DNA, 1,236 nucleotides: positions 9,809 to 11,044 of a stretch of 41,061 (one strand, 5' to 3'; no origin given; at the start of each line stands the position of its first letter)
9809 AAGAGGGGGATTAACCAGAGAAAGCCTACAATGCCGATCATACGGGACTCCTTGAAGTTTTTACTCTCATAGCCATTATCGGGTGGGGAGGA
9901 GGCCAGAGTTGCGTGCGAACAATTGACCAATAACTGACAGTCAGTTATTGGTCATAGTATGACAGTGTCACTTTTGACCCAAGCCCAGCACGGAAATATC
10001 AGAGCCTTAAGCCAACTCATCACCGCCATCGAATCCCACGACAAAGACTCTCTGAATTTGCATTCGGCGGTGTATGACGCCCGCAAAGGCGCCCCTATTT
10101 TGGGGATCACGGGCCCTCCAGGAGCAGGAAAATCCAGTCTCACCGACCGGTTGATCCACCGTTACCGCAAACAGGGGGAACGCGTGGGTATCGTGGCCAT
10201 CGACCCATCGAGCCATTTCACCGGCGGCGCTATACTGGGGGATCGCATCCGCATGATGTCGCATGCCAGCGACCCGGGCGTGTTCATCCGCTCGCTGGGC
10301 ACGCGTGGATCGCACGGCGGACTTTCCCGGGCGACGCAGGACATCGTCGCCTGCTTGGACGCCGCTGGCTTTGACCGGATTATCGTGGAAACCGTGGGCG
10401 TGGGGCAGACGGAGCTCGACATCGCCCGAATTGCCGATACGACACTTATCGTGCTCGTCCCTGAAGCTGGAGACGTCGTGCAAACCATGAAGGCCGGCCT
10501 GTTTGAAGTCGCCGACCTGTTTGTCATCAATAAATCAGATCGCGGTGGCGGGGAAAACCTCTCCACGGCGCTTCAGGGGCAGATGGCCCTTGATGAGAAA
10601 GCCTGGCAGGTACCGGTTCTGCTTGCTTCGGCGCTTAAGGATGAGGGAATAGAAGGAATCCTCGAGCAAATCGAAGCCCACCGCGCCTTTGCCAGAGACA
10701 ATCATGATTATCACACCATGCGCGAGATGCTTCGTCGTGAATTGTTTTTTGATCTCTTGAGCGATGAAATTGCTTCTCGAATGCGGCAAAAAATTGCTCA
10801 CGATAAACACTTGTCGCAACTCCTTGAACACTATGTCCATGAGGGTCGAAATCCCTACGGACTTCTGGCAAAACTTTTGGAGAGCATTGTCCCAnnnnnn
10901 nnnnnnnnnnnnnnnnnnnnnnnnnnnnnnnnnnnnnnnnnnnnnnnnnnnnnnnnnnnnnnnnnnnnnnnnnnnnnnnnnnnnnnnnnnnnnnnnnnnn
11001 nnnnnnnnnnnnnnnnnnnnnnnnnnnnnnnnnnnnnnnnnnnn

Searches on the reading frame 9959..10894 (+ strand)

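Call 32: search_protein_families(library=pfam, proteins=[window:9959-10894:+], max_evalue=0.001)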
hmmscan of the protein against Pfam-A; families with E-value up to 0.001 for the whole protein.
window:9959-10894:+ (312 aa): 9 families
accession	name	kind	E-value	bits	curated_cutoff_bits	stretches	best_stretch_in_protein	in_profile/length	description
PF03308.22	MeaB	-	1.8e-80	270.3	23.1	1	17-278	1-271/273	Methylmalonyl Co-A mutase-associated GTPase MeaB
PF02492.25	cobW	-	7e-07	29.4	20.7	1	46-202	1-162/180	CobW/HypB/UreG, nucleotide-binding domain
PF13191.12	AAA_16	-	3.3e-06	28.2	32.6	1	34-91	12-64/167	AAA ATPase domain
PF00009.33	GTP_EFTU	-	8.3e-06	26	26.5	0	181-240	119-184/188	Elongation factor Tu GTP binding domain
PF13401.12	AAA_22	-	0.00012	22.8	27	1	43-97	3-55/130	AAA domain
PF03029.23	ATP_bind_1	-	0.00014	22.2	27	0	50-86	1-37/240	Conserved hypothetical ATP binding protein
PF24883.2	NPHP3_N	-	0.00038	21.1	24.8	0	43-80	20-57/164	Nephrocystin 3, N-terminal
PF03872.18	RseA_N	-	0.00069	20.6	24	0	228-283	11-67/87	Anti sigma-E protein RseA, N-terminal domain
PF20720.3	nSTAND3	-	0.00096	19.3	27.2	0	47-76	19-48/155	Novel STAND NTPase 3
